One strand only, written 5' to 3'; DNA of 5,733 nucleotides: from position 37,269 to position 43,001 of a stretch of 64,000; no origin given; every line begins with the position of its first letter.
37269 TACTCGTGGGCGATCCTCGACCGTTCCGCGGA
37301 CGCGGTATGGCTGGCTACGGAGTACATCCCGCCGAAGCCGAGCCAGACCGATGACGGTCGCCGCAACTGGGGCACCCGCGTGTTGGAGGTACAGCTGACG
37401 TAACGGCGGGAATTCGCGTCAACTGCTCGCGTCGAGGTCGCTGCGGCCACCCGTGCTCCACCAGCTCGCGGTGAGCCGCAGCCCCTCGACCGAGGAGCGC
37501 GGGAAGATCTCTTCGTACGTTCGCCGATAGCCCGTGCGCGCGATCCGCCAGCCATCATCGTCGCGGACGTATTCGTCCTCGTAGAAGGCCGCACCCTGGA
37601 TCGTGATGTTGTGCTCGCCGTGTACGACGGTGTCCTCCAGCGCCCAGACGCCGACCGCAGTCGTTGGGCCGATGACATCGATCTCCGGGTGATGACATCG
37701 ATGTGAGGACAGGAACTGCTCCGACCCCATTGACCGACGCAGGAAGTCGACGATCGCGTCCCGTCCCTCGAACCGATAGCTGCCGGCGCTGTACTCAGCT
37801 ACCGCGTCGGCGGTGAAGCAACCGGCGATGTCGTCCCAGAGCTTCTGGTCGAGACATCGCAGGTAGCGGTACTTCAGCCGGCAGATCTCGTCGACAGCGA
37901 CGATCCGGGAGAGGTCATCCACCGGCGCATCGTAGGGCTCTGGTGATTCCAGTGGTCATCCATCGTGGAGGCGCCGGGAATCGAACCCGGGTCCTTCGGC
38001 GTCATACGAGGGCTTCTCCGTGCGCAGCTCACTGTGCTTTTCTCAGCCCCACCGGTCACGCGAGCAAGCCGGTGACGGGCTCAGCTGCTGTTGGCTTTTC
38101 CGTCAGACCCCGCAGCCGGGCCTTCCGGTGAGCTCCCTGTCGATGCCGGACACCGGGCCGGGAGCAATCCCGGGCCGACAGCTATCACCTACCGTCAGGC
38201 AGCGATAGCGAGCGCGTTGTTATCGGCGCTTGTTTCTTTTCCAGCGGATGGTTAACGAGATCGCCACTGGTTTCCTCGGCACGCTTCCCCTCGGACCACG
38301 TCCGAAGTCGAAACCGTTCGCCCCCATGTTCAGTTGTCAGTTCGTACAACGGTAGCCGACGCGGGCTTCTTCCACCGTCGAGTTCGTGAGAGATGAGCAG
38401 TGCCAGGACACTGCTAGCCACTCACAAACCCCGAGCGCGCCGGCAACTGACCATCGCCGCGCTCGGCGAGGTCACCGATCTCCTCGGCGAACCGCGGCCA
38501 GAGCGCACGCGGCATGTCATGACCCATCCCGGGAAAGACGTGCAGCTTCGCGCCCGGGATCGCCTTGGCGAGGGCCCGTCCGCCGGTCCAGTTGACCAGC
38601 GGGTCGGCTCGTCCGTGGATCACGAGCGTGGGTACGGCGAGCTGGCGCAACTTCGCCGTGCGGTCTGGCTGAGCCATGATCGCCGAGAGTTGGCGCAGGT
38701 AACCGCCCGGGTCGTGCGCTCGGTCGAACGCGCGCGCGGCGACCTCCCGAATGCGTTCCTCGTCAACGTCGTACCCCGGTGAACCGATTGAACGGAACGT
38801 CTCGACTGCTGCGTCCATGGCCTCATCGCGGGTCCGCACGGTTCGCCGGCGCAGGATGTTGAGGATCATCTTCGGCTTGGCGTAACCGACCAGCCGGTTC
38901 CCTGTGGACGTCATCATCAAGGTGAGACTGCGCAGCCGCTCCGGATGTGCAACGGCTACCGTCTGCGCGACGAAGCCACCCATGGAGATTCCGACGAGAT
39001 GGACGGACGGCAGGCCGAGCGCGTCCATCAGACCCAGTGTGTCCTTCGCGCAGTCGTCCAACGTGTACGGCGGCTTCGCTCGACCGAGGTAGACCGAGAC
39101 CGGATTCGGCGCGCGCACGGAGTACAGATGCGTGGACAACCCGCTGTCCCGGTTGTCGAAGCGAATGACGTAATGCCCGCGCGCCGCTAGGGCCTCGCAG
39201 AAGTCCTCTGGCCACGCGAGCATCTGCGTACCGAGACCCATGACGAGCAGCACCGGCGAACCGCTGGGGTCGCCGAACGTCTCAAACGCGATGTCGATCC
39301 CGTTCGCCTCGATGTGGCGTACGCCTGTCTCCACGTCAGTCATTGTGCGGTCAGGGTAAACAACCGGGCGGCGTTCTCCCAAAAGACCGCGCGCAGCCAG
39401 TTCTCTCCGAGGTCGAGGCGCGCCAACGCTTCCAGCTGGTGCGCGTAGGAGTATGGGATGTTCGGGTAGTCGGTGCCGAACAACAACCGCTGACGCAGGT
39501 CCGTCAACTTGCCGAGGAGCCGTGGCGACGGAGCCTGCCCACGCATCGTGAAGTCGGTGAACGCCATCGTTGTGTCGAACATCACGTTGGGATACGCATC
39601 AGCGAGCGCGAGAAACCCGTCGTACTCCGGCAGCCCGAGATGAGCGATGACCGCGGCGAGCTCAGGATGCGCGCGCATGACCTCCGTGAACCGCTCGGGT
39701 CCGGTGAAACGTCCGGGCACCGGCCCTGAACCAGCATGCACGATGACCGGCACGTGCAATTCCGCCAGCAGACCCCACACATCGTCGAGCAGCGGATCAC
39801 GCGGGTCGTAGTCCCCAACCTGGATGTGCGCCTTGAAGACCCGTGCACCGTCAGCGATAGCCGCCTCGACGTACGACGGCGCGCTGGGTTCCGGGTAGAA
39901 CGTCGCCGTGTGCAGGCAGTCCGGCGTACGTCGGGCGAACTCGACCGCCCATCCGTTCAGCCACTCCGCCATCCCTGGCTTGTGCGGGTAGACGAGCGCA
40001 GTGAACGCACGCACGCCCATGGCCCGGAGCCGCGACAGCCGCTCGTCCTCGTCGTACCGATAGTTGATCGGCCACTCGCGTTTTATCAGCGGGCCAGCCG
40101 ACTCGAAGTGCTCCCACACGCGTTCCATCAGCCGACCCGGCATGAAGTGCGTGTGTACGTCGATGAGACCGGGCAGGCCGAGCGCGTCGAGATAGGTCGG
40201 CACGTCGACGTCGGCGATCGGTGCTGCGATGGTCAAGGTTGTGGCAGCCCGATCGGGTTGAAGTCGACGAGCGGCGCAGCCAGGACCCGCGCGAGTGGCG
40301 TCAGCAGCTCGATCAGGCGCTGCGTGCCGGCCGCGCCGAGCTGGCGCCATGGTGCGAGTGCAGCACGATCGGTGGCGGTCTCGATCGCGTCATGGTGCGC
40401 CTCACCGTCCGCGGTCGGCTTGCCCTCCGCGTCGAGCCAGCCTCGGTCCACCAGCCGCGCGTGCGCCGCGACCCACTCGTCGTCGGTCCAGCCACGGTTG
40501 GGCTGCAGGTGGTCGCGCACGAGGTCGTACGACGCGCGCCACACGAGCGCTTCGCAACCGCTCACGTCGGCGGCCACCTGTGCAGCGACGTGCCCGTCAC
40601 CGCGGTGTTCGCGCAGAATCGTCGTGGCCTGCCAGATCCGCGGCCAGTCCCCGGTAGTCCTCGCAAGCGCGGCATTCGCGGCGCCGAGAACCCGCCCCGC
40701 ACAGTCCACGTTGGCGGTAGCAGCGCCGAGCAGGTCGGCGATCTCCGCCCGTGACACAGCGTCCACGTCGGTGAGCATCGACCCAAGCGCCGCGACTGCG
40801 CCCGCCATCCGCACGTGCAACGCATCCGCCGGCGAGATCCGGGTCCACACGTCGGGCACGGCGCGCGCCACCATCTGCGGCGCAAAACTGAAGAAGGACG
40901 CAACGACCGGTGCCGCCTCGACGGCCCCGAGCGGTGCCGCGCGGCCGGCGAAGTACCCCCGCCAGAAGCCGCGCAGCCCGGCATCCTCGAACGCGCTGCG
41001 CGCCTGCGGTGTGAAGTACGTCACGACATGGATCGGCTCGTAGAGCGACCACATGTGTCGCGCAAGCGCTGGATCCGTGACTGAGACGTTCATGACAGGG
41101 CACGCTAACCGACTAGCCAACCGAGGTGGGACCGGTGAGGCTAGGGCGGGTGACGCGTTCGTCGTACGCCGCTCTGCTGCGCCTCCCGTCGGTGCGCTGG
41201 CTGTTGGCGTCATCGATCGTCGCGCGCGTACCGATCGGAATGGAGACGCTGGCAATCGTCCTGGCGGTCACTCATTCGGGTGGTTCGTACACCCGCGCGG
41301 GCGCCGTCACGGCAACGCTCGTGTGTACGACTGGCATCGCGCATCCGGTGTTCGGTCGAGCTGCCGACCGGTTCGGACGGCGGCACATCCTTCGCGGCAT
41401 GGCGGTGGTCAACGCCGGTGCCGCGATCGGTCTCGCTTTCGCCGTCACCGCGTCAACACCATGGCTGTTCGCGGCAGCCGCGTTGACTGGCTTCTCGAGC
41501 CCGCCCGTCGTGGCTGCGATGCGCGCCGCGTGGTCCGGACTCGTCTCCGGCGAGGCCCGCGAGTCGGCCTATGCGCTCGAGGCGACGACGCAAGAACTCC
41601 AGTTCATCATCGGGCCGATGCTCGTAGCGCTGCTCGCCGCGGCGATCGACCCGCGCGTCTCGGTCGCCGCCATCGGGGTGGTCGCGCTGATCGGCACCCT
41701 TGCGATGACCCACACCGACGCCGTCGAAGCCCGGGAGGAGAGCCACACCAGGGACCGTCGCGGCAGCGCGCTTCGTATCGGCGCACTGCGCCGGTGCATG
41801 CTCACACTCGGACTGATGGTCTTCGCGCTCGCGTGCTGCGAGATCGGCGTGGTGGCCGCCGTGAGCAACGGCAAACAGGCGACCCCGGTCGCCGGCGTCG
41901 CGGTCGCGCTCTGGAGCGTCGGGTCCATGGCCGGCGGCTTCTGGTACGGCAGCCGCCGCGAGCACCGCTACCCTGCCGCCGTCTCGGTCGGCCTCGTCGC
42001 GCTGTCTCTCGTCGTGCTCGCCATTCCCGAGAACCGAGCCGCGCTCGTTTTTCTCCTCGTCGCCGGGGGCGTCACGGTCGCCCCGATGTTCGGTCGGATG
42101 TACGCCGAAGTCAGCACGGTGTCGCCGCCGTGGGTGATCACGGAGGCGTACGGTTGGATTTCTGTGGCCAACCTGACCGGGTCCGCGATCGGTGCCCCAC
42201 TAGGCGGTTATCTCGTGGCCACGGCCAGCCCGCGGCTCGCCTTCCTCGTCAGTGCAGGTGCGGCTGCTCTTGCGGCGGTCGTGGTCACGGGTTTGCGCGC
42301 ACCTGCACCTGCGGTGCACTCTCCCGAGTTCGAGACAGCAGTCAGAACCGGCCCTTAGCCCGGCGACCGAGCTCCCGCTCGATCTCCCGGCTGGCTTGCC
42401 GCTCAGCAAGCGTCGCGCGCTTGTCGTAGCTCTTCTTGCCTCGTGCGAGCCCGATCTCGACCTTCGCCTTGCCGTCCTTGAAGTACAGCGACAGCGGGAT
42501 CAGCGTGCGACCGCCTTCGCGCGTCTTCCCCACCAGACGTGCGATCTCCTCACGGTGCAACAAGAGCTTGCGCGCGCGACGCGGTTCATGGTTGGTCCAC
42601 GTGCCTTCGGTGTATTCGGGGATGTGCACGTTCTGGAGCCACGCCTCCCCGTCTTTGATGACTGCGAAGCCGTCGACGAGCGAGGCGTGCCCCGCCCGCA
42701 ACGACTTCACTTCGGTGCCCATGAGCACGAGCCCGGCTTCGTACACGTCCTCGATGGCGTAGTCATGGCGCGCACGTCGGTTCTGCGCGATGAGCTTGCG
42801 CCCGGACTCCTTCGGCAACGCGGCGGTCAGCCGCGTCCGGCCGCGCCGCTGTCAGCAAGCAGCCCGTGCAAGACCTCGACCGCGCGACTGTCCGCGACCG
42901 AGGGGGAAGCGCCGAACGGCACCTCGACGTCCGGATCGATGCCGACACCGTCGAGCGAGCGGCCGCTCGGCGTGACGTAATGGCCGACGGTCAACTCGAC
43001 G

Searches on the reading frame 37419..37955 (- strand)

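Call 45: search_protein_families(library=pfam, proteins=[window:37419-37955:-], max_evalue=0.0001)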
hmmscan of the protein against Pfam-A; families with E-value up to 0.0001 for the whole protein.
window:37419-37955:- (178 aa): 2 families
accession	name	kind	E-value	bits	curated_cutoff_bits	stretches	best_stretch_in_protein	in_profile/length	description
PF13577.12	SnoaL_4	-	5.2e-33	114.2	24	1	19-140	4-124/126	SnoaL-like domain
PF12680.13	SnoaL_2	-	2.2e-07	31.9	27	1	30-126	3-93/102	SnoaL-like domain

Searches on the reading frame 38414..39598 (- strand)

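Call 45: search_protein_families(library=pfam, proteins=[window:38414-39598:-], max_evalue=0.0001)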
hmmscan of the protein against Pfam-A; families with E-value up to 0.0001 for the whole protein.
window:38414-39598:- (394 aa): 4 families
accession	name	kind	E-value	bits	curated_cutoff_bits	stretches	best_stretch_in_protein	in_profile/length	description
PF00561.26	Abhydrolase_1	-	1.5e-24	87.4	25.8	1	115-361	2-239/245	alpha/beta hydrolase fold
PF12697.13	Abhydrolase_6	-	1.8e-15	58.6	26.3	1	117-363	2-206/217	Alpha/beta hydrolase family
PF12146.15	Hydrolase_4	-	1.4e-14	54.5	27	1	116-362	7-234/239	Serine aminopeptidase, S33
PF03096.20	Ndr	-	8.8e-06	25.1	23.3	1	176-335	78-233/283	Ndr family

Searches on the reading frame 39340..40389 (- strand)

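Call 46: search_protein_families(library=pfam, proteins=[window:39340-40389:-], max_evalue=0.0001)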
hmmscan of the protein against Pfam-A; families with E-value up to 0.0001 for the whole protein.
window:39340-40389:- (349 aa): 1 family
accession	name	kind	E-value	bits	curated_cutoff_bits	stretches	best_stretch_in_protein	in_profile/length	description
PF04909.20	Amidohydro_2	-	6.7e-35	121.7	26.4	1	76-345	1-288/289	Amidohydrolase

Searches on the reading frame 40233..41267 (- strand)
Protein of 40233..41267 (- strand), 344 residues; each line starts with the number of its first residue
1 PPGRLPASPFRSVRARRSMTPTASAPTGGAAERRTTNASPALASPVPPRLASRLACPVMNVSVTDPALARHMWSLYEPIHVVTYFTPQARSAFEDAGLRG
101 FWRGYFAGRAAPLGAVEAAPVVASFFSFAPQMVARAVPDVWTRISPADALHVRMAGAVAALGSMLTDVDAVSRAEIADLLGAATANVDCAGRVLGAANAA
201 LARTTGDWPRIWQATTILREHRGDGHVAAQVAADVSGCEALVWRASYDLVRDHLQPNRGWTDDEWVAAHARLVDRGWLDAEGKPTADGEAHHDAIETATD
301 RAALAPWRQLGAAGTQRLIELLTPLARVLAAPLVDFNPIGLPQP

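Call 46: search_protein_families(library=pfam, proteins=[window:40233-41267:-], max_evalue=0.0001)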
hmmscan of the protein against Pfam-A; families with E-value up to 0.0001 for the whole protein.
window:40233-41267:- (344 aa): 1 family
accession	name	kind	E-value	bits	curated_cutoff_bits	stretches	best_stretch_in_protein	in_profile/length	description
PF21863.2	HTH_67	-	4.6e-91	305.6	27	1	69-331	1-263/268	Helix-turn-helix family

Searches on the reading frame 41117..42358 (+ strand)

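Call 46: search_protein_families(library=pfam, proteins=[window:41117-42358:+], max_evalue=0.0001)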
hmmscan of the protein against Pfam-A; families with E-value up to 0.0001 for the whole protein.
window:41117-42358:+ (413 aa): 1 family
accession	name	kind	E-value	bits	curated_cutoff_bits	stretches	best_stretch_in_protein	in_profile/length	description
PF07690.21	MFS_1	-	5.8e-30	104.8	33.4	2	45-302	15-286/347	Major Facilitator Superfamily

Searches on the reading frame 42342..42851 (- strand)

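Call 46: search_protein_families(library=pfam, proteins=[window:42342-42851:-], max_evalue=0.0001)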
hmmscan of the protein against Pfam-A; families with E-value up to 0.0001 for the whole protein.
window:42342-42851:- (169 aa): 1 family
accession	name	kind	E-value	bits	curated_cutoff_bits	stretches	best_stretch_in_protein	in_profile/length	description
PF01668.23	SmpB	-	6e-62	208.2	27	1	21-161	1-141/143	SmpB protein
